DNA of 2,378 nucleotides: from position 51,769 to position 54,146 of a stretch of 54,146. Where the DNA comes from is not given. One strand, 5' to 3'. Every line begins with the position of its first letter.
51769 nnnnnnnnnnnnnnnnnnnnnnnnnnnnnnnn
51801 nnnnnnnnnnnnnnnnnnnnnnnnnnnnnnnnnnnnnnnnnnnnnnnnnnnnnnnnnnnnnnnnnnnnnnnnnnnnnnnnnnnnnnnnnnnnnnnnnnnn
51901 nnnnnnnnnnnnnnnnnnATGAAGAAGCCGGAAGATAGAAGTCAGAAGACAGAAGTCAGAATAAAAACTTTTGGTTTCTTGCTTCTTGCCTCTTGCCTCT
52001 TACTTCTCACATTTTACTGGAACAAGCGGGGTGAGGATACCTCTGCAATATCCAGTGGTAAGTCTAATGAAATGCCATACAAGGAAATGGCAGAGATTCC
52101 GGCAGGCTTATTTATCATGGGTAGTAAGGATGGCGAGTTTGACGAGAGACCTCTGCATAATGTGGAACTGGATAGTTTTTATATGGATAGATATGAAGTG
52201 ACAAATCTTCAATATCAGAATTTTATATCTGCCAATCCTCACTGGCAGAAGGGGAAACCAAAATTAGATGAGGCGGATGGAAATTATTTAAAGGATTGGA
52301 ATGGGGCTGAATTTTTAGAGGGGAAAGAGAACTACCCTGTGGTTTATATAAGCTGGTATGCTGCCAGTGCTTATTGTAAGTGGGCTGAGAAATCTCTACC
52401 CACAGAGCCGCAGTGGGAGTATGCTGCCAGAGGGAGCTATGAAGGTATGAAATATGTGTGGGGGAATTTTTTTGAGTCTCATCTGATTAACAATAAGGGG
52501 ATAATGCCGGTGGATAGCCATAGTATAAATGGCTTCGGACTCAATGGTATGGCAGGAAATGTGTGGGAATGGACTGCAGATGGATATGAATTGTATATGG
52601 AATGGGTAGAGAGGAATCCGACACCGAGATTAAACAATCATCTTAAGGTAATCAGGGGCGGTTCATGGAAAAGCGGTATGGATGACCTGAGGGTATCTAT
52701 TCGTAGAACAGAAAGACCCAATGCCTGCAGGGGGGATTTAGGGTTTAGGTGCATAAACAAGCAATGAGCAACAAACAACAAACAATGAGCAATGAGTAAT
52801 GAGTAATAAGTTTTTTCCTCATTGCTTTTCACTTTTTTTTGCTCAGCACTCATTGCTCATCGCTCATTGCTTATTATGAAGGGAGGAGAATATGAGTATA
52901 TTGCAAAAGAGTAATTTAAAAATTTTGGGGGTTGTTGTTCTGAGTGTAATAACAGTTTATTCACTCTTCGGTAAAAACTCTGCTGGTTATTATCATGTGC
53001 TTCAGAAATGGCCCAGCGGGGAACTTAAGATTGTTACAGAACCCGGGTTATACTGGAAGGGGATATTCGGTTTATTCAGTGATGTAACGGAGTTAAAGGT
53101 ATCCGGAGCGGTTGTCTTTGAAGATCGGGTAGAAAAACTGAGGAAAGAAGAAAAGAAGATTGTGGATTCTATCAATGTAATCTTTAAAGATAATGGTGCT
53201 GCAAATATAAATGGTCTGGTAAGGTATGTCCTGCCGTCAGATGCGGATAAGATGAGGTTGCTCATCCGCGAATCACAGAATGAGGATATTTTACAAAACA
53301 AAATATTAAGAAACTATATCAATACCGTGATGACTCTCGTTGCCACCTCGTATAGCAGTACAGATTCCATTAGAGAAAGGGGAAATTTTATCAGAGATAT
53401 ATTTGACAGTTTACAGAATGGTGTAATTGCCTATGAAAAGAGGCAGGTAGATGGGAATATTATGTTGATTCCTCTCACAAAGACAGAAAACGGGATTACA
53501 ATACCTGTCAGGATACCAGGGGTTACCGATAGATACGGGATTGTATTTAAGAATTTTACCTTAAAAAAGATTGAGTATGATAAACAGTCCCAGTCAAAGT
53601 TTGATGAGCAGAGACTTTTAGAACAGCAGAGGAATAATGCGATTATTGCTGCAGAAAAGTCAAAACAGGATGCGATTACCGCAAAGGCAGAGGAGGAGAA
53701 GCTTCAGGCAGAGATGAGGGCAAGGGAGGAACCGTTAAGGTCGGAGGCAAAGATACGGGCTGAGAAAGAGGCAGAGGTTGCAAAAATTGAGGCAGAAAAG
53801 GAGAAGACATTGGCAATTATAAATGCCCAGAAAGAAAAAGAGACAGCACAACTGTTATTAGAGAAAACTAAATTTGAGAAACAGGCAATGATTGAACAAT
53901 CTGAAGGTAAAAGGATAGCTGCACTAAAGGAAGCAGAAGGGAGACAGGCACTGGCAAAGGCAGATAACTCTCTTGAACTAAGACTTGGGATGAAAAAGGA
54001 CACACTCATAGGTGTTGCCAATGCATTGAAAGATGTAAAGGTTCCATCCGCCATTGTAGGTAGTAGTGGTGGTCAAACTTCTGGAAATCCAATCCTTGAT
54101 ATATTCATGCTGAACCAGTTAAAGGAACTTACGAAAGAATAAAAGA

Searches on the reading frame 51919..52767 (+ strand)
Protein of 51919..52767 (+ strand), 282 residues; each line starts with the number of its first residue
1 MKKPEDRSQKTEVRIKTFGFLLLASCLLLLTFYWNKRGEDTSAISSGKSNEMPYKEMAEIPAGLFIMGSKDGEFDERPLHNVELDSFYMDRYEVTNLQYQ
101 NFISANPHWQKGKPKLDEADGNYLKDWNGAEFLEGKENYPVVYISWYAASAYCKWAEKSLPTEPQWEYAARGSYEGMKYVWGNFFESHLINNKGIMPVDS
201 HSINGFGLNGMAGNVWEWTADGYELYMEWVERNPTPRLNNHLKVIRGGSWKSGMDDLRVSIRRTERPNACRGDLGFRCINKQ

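Call 4: search_protein_families(library=pfam, proteins=[window:51919-52767:+], max_evalue=0.01)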
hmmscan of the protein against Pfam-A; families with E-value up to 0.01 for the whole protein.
window:51919-52767:+ (282 aa): 1 family
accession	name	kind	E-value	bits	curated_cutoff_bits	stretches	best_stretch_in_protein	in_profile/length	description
PF03781.23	FGE-sulfatase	-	3.9e-52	177.9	23.3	1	55-279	3-254/255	Sulfatase-modifying factor enzyme 1-like domain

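Call 6: search_protein_families(library=ncbifam, proteins=[window:51919-52767:+], max_evalue=0.01)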
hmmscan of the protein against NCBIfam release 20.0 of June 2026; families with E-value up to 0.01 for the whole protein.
window:51919-52767:+ (282 aa): 8 families
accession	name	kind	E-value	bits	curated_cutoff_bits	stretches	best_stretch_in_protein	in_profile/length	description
TIGR03525.2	GldK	equivalog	4.1e-38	131.7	350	3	196-281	311-406/408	T9SS ring complex lipoprotein PorK/GldK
TIGR03440.2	egtB_TIGR03440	equivalog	2.4e-30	106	360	1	44-278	160-412/413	ergothioneine biosynthesis protein EgtB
NF041186.1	SenA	equivalog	2.6e-27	96.2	420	1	48-278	161-380/382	selenoneine synthase SenA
NF051459.1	pyoverdine_PvdO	equivalog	1.6e-16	60.2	500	1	56-279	35-277/280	dihydropyoverdine dehydrogenase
TIGR04344.1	ovoA_Nterm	equivalog_domain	2.4e-10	39.9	400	1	138-278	295-443/444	5-histidylcysteine sulfoxide synthase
TIGR03524.1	GldJ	equivalog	6.9e-10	38.2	458.2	1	197-224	339-366/559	gliding motility lipoprotein GldJ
TIGR03530.1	GldJ_short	equivalog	1.3e-09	37.4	382.9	2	202-279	296-389/396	gliding motility lipoprotein GldJ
TIGR02171.1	Fb_sc_TIGR02171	subfamily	0.0001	20.5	544.35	1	159-269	160-267/912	TIGR02171 family lipoprotein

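Call 41: search_solved_structures(query=window:51919-52767:+, max_evalue=0.001, show_alignments=3)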
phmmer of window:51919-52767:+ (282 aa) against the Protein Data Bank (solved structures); distinct sequences matched with E-value up to 0.001: 29.
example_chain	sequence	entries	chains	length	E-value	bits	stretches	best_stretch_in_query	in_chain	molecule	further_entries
31dc_A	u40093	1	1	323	4.4e-33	118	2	135-279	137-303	Formylglycine-generating enzyme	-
2aft_X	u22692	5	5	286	1.2e-32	116.5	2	135-279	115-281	Sulfatase modifying factor 1 | Sulfatase-modifying factor 1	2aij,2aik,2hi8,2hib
1y1e_X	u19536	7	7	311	1.4e-32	116.3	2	135-279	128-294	C-alpha-formyglycine-generating enzyme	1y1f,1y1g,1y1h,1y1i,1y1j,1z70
5ssy_A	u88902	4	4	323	1.5e-32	116.2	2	135-279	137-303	Formylglycine-generating enzyme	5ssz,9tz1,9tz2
2afy_X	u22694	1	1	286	3.8e-32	114.9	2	135-279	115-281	Sulfatase modifying factor 1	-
5ssx_A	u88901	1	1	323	3.9e-32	114.9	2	135-279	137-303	Formylglycine-generating enzyme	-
2aii_X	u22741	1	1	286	4.2e-32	114.8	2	135-279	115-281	Sulfatase modifying factor 1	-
8aru_A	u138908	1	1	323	6.9e-32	114.1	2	135-279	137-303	Formylglycine-generating enzyme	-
6muj_A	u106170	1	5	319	7.1e-32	114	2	131-183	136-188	Formylglycine-generating enzyme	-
2q17_A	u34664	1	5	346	9.7e-32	113.6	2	131-183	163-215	formylglycine generating enzyme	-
6s07_A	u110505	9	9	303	1.1e-28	103.6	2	132-279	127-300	Formylglycine-generating enzyme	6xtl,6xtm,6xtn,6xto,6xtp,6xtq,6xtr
5nxl_A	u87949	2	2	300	6.6e-28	101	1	132-279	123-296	Non-specific serine/threonine protein kinase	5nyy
1y4j_A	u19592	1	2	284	8.5e-25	90.8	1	137-279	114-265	Sulfatase modifying factor 2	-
9ots_A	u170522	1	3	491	3.6e-21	78.9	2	159-280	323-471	Por secretion system protein porK/gldK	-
9mzu_A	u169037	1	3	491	3.6e-21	78.9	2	159-280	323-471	PorK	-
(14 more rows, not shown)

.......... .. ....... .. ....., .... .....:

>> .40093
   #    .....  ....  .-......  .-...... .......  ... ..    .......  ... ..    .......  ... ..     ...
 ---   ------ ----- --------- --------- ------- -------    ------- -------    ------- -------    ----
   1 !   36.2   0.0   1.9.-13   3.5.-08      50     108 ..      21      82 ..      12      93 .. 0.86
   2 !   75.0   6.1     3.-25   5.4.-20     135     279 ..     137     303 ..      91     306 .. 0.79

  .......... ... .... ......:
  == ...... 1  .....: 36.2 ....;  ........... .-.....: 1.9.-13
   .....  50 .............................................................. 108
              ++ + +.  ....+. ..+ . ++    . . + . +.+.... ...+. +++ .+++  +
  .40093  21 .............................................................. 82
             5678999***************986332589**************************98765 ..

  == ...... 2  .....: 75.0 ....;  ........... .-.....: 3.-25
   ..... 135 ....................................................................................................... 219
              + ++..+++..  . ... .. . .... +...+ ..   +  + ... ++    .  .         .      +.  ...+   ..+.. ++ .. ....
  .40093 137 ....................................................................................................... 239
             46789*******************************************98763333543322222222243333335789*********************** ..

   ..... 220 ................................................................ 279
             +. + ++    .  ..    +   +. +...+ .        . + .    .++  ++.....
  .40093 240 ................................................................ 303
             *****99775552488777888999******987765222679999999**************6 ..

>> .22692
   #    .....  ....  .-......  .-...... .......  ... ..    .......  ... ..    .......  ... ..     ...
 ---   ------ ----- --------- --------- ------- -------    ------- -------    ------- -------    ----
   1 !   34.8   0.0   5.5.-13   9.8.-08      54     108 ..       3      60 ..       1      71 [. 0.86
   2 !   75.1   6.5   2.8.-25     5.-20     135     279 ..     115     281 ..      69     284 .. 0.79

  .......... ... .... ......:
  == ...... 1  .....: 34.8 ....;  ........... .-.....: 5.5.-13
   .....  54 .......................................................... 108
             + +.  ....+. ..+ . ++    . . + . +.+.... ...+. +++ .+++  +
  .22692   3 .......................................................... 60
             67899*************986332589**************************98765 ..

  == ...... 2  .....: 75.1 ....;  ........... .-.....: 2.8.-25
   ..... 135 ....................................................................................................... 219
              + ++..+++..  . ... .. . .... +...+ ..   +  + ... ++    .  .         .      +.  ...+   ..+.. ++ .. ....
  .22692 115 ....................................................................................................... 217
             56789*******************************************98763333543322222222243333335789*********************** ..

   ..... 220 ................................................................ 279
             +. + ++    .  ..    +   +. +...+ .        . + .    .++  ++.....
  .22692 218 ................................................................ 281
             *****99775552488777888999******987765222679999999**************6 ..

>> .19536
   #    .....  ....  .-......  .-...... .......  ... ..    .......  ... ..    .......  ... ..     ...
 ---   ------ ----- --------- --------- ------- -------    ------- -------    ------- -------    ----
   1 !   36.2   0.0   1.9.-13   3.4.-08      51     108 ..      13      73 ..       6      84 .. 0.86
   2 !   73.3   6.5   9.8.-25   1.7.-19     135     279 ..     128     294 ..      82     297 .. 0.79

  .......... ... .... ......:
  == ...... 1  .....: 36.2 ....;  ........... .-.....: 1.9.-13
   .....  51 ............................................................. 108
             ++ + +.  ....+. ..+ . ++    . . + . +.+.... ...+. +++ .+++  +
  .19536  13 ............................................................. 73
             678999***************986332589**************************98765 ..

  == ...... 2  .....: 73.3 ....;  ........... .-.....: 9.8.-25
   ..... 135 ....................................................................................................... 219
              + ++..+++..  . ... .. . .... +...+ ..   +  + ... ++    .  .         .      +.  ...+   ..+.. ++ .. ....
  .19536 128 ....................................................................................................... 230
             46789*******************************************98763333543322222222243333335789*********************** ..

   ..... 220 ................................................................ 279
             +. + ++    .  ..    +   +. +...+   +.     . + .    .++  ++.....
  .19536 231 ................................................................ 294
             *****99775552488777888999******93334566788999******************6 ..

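Call 42: find_homologous_proteins(query=window:51919-52767:+)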
Query window:51919-52767:+ (282 aa): 7763 proteins with E <= 0.001 among 8000 candidates; the best 120 are listed.
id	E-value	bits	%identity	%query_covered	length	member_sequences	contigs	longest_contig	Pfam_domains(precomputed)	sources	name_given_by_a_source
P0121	1.5e-147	509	78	99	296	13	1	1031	PF03781.23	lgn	-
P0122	3.4e-144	498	77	99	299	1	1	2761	PF03781.23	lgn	-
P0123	9.0e-141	486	79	93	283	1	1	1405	PF03781.23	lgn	-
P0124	2.4e-135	469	71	98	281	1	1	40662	PF03781.23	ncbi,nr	ncbi:MAG: SUMF1/EgtB/PvdO family nonheme iron enzyme [Nitrospinae bacterium]|nr:SUMF1/EgtB/PvdO fami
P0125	1.8e-131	456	70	98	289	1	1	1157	PF03781.23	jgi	-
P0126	6.5e-131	454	70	98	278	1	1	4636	PF03781.23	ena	-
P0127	1.2e-129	450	69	98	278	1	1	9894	PF03781.23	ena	-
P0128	2.5e-129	449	70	98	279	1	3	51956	PF03781.23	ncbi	-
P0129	4.4e-129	448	70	98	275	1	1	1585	PF03781.23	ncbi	-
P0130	9.1e-129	447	69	98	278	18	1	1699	PF03781.23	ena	-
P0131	2.0e-126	439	69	98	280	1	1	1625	PF03781.23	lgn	-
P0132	1.5e-125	436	67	98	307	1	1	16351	PF03781.23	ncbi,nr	ncbi:MAG: formylglycine-generating enzyme family protein [Nitrospinae bacterium]|nr:formylglycine-ge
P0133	4.8e-125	435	67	97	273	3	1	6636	PF03781.23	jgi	-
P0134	1.4e-118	414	67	92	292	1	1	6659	PF03781.23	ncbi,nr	ncbi:MAG: formylglycine-generating enzyme family protein [Nitrospinae bacterium]|nr:formylglycine-ge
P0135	1.0e-116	407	72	87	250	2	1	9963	PF03781.23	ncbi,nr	ncbi:MAG: SUMF1/EgtB/PvdO family nonheme iron enzyme [Nitrospinae bacterium]|nr:SUMF1/EgtB/PvdO fami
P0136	3.5e-116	406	67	93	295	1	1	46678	PF03781.23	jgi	jgi:formylglycine-generating enzyme required for sulfatase activity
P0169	2.1e-56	209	46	85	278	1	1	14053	PF03781.23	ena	-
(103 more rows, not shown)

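Call 66: find_encoding_contigs(protein=P0136, flank=8000, max_places=1)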
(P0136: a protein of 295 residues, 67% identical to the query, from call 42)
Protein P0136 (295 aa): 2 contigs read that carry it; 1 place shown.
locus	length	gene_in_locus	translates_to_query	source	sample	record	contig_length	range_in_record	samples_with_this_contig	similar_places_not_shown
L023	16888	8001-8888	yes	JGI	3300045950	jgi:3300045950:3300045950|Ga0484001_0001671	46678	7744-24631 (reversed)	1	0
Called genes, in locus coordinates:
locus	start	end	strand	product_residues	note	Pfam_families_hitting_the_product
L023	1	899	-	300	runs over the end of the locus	PF05621:TniB, PF13401:AAA_22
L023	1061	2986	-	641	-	PF09299:Mu-transpos_C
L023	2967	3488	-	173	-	PF08722:Tn7_TnsA-like_N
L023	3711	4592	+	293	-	PF00072:Response_reg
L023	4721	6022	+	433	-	PF00909:Ammonium_transp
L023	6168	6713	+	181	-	PF03264:Cytochrom_NNT, PF14522:Cytochrome_C7 (faint)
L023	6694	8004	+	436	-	PF13435:Cytochrome_C554 (faint), PF14522:Cytochrome_C7 (faint), PF14537:Cytochrom_c3_2 (faint), PF13447:Multi-haem_cyto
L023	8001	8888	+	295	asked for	PF03781:FGE-sulfatase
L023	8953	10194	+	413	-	PF01145:Band_7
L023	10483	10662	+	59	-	PF12844:HTH_19 (weak), PF13560:HTH_31, PF01381:HTH_3, PF22495:HTH_92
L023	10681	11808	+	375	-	PF07642:BBP2, PF02264:LamB (faint)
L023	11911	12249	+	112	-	PF00543:P-II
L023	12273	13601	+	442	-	PF00909:Ammonium_transp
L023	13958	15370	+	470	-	PF03951:Gln-synt_N, PF00120:Gln-synt_C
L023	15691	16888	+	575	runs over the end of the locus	PF02401:LYTB, PF01040:UbiA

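Call 67: find_encoding_contigs(protein=P0128, flank=8000, max_places=1)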
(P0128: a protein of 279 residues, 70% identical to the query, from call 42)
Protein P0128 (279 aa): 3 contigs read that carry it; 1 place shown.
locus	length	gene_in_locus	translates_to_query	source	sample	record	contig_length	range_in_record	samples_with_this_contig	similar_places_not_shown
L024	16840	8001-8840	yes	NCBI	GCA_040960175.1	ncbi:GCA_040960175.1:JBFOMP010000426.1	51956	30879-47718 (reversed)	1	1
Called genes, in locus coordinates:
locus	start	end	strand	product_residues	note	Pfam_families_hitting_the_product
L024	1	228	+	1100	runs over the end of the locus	PF00989:PAS, PF13426:PAS_9, PF08447:PAS_3, PF13185:GAF_2, PF00989:PAS, PF13426:PAS_9, PF00989:PAS, PF13426:PAS_9, +9 more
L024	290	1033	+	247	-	PF07317:PilZN (weak), PF07238:PilZ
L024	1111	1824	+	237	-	PF00034:Cytochrom_C (weak), PF13442:Cytochrome_CBB3, PF00034:Cytochrom_C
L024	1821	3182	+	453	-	PF00115:COX1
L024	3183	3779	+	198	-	PF02433:FixO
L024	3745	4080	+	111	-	-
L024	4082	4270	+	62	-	-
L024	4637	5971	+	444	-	PF00909:Ammonium_transp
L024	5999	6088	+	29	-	-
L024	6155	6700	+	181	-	PF03264:Cytochrom_NNT, PF14522:Cytochrome_C7 (faint)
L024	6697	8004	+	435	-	PF13435:Cytochrome_C554 (faint), PF14537:Cytochrom_c3_2 (faint), PF13447:Multi-haem_cyto, PF14522:Cytochrome_C7 (weak)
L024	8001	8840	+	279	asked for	PF03781:FGE-sulfatase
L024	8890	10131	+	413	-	PF01145:Band_7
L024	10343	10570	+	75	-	PF15731:MqsA_antitoxin (weak), PF12844:HTH_19 (weak), PF13560:HTH_31, PF01381:HTH_3, PF22495:HTH_92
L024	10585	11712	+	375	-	PF07642:BBP2, PF02264:LamB (faint)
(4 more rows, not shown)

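Call 68: find_encoding_contigs(protein=P0169, flank=6000, max_places=1)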
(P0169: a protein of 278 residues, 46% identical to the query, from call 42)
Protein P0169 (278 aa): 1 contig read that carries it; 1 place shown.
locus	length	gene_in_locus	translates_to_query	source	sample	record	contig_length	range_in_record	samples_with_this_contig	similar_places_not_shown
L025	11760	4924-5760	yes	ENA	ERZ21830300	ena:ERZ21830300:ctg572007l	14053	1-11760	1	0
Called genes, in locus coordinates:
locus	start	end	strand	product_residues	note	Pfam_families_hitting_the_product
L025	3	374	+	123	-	?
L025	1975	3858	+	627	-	PF02369:Big_1 (weak), PF17789:MG4 (faint), PF09134:Invasin_D3 (faint), PF16907:Caskin-Pro-rich (faint), PF02369:Big_1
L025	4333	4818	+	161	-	PF18962:Por_Secre_tail (faint), PF13860:FlgD_ig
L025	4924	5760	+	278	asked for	PF03781:FGE-sulfatase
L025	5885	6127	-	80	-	-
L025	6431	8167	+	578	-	PF02369:Big_1, PF09134:Invasin_D3 (faint), PF16907:Caskin-Pro-rich (faint), PF02369:Big_1 (weak)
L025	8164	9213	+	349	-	PF02369:Big_1, PF09134:Invasin_D3 (weak), PF00058:Ldl_recept_b (faint)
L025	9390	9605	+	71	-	-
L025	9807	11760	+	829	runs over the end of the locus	PF00092:VWA, PF13519:VWA_2, PF18962:Por_Secre_tail (faint), PF13860:FlgD_ig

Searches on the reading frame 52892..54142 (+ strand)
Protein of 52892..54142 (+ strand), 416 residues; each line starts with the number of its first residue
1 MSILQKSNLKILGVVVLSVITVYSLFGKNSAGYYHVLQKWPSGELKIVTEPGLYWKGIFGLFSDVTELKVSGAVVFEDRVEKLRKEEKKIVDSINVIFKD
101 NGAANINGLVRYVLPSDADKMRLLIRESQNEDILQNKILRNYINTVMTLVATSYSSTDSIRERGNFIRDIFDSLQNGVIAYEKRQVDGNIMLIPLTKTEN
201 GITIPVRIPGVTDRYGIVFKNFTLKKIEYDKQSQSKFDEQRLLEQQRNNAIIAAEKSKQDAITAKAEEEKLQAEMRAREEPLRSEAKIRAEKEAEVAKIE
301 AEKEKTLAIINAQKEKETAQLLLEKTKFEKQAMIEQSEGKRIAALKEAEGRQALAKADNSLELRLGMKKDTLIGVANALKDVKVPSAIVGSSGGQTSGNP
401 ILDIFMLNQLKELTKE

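Call 4: search_protein_families(library=pfam, proteins=[window:52892-54142:+], max_evalue=0.01)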
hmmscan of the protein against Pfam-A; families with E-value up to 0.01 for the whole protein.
window:52892-54142:+ (416 aa): 1 family
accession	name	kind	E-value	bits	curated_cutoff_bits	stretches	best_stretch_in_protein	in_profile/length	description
PF01145.31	Band_7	-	2.9e-10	40.9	23.6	1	32-256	6-174/176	SPFH domain / Band 7 family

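Call 6: search_protein_families(library=ncbifam, proteins=[window:52892-54142:+], max_evalue=0.01)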
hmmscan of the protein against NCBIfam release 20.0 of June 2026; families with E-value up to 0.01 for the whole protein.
window:52892-54142:+ (416 aa): 0 families
